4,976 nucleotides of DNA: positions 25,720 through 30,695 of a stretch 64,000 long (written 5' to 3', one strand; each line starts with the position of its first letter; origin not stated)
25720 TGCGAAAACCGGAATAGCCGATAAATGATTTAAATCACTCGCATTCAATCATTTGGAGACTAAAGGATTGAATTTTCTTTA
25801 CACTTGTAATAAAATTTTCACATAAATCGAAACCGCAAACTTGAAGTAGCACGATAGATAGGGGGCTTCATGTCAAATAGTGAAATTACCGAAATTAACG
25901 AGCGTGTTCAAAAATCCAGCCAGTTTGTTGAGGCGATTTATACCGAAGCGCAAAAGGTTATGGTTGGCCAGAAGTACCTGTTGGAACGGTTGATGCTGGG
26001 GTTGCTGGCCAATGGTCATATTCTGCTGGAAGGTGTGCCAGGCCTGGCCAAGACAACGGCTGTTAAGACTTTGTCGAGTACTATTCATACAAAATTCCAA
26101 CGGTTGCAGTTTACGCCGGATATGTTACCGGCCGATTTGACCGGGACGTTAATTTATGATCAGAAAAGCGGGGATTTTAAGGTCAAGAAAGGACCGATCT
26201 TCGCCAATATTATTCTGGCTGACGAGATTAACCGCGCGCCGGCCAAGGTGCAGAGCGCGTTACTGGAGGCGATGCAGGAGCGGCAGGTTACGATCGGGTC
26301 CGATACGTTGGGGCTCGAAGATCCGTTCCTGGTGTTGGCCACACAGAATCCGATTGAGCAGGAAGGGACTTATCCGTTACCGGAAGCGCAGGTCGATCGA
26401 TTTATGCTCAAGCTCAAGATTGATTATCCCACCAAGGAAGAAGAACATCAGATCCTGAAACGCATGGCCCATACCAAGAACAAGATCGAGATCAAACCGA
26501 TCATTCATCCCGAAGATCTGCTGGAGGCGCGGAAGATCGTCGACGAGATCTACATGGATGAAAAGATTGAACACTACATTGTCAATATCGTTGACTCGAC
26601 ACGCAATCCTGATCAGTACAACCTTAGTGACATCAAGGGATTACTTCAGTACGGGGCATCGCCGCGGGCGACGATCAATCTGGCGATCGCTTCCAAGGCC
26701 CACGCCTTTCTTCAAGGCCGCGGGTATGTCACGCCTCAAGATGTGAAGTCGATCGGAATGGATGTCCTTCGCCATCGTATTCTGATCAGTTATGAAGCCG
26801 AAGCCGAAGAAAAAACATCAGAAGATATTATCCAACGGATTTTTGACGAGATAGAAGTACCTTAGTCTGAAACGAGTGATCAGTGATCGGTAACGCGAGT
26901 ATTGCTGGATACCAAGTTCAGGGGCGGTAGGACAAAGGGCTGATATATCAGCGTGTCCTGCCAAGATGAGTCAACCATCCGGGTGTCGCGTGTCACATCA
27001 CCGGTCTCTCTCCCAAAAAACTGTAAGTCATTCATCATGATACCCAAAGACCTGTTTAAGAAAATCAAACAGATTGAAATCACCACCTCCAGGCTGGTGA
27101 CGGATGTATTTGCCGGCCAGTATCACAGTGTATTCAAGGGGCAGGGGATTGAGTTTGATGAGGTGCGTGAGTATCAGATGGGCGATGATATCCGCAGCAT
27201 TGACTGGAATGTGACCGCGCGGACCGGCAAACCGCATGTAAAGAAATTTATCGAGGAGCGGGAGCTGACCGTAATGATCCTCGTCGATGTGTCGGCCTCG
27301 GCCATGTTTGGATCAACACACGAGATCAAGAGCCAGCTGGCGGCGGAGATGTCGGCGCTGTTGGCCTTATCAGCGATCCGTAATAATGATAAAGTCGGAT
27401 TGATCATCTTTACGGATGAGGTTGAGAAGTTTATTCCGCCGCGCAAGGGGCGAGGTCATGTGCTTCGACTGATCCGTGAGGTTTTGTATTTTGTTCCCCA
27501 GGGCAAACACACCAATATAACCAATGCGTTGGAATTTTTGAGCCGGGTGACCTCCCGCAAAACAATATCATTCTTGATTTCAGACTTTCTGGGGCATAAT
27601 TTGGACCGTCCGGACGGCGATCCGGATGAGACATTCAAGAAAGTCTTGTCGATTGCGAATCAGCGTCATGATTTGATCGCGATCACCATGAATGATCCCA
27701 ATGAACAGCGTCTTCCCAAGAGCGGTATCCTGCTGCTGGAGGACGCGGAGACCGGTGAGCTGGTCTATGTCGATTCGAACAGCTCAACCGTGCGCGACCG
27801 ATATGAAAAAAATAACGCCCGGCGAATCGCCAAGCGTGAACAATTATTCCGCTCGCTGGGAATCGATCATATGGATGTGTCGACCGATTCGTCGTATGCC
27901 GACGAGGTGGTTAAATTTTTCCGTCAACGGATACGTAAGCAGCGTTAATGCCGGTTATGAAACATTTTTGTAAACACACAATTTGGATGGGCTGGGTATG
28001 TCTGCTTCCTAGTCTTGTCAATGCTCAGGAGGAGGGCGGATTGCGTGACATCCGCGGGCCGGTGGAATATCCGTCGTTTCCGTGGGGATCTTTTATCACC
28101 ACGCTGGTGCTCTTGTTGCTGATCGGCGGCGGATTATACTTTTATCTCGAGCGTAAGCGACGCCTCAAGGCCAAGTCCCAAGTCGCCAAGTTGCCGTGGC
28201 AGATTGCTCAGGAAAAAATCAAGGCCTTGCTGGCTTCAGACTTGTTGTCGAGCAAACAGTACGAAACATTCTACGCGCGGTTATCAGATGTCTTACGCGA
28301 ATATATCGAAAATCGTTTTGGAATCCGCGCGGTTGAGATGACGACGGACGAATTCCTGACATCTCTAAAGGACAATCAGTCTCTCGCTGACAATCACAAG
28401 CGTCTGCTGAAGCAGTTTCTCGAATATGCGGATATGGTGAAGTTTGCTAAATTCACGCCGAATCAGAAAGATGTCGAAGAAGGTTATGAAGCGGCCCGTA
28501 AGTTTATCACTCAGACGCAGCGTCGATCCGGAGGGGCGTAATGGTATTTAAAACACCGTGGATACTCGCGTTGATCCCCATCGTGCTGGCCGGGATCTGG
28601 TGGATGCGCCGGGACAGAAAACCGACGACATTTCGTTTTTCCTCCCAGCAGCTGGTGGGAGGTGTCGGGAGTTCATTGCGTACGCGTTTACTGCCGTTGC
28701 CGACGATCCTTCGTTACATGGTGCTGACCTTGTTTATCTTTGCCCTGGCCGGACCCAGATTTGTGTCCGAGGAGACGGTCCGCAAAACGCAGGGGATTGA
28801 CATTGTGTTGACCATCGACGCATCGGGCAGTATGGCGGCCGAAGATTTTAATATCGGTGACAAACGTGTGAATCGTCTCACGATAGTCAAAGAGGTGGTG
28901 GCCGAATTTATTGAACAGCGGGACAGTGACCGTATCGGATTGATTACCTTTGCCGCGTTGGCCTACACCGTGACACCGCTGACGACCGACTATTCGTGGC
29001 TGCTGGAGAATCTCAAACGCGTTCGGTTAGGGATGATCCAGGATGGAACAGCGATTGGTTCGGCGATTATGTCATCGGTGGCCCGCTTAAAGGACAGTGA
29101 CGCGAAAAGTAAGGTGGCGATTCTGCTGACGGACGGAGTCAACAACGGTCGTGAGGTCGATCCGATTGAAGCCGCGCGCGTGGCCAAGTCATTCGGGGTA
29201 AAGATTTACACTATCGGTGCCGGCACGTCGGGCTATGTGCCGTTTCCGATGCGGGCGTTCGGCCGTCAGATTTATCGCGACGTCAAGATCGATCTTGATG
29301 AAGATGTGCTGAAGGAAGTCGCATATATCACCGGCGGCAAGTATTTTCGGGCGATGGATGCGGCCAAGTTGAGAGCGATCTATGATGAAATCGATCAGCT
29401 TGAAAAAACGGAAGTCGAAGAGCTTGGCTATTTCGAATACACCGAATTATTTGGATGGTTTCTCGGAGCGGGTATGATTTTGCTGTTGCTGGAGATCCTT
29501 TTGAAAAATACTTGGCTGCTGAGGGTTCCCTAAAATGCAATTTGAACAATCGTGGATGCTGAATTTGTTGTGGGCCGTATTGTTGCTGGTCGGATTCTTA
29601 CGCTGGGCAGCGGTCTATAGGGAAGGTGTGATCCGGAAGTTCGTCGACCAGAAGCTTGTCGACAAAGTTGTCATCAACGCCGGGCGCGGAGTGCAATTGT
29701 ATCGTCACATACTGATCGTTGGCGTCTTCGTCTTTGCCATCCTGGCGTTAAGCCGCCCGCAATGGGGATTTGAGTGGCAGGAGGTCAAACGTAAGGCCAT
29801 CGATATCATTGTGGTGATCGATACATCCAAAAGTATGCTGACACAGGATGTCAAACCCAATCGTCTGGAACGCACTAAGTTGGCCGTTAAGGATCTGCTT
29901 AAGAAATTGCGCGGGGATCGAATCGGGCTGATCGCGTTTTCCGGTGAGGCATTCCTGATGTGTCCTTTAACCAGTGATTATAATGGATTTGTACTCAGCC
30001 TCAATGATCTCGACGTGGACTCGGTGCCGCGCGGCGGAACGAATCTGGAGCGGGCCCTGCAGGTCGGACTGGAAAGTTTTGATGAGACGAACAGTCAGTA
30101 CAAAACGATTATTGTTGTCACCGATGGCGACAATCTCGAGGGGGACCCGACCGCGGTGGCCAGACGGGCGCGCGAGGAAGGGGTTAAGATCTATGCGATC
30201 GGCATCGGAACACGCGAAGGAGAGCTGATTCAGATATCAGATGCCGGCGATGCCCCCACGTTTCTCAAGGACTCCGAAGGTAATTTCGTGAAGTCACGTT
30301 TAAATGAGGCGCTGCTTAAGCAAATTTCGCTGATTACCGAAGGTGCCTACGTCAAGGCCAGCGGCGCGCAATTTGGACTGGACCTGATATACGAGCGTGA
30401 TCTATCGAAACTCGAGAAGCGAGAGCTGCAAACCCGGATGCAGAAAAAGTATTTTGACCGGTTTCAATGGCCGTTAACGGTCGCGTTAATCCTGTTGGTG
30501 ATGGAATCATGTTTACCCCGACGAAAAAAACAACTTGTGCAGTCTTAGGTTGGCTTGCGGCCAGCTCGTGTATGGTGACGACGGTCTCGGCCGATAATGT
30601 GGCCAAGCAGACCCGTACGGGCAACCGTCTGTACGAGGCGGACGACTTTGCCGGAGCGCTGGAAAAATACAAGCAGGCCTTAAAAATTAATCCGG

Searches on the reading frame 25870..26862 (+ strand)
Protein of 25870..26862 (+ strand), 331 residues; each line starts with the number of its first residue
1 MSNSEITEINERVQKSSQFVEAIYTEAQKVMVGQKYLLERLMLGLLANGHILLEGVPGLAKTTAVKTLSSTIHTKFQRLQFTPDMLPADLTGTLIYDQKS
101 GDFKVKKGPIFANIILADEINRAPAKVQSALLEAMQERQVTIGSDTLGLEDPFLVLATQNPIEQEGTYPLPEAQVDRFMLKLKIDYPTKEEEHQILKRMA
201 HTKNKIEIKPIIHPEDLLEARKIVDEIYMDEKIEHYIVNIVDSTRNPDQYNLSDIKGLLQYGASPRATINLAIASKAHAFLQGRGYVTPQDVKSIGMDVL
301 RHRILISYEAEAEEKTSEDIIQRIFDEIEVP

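Call 67: search_protein_families(library=pfam, proteins=[window:25870-26862:+], max_evalue=0.00001)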
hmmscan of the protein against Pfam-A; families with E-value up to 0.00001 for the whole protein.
window:25870-26862:+ (331 aa): 5 families
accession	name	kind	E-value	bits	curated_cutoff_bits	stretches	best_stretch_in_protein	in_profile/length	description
PF07726.17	AAA_3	-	2e-65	219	27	1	50-180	1-131/131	ATPase family associated with various cellular activities (AAA)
PF17863.7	AAA_lid_2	-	2.6e-21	75.6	22.7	1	258-324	8-74/74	AAA lid domain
PF20030.5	bpMoxR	-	4e-16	59.1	27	1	21-216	4-199/205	MoxR domain in the MoxR-vWA-beta-propeller ternary systems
PF07728.20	AAA_5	-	1.3e-14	54.9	22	1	50-178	1-139/139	AAA domain (dynein-related subfamily)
PF00493.29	MCM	-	1e-06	28.5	23.3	1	47-162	56-174/224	MCM P-loop domain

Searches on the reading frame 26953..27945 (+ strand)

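Call 67: search_protein_families(library=pfam, proteins=[window:26953-27945:+], max_evalue=0.00001)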
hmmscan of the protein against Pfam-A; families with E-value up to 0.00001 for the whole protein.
window:26953-27945:+ (331 aa): 2 families
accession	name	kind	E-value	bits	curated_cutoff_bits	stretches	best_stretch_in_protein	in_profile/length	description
PF01882.25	DUF58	-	5.6e-79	264.8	23.4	1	70-290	1-212/216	Protein of unknown function DUF58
PF13519.12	VWA_2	-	6.9e-16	59.3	27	1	107-211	1-105/107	von Willebrand factor type A domain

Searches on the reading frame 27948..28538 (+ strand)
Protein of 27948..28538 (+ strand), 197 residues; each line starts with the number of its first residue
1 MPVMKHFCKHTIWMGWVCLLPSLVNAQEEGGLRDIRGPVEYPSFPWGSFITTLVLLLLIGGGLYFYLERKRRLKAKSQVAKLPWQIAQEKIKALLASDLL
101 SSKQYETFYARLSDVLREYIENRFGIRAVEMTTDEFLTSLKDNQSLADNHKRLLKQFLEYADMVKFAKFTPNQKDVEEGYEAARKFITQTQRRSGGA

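Call 67: search_protein_families(library=pfam, proteins=[window:27948-28538:+], max_evalue=0.00001)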
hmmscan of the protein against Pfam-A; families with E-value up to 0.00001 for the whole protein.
window:27948-28538:+ (197 aa): 1 family
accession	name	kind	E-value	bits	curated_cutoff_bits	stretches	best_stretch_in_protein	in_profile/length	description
PF14316.11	DUF4381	-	1.6e-06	29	27.2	1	32-188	3-144/145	Domain of unknown function (DUF4381)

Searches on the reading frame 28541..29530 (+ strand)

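Call 67: search_protein_families(library=pfam, proteins=[window:28541-29530:+], max_evalue=0.00001)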
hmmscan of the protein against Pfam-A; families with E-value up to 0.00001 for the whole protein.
window:28541-29530:+ (330 aa): 3 families
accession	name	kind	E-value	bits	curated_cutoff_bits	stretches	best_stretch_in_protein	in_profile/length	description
PF00092.34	VWA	-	2.4e-22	80.4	23.8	1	87-281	1-172/174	von Willebrand factor type A domain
PF13519.12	VWA_2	-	5.3e-17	62.8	27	1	88-199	1-106/107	von Willebrand factor type A domain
PF07584.16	BatA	-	1.2e-08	35.7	25.9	1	1-72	1-77/77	Aerotolerance regulator N-terminal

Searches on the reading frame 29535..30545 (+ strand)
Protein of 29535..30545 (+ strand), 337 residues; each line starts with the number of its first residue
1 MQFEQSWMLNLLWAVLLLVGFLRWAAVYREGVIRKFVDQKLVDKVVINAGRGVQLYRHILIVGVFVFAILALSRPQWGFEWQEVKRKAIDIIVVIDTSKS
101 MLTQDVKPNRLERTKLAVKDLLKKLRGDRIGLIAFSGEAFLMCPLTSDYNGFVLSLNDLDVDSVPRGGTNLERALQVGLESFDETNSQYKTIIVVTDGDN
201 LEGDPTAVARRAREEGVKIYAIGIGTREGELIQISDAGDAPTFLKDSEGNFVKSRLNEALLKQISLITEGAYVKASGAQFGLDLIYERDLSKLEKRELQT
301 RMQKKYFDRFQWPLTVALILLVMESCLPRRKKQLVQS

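Call 67: search_protein_families(library=pfam, proteins=[window:29535-30545:+], max_evalue=0.00001)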
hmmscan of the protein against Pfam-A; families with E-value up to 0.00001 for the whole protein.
window:29535-30545:+ (337 aa): 2 families
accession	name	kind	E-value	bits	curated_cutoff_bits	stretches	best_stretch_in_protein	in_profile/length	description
PF13519.12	VWA_2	-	7.4e-23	81.7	27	1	91-198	1-106/107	von Willebrand factor type A domain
PF00092.34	VWA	-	2.4e-21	77.2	23.8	1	90-245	1-161/174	von Willebrand factor type A domain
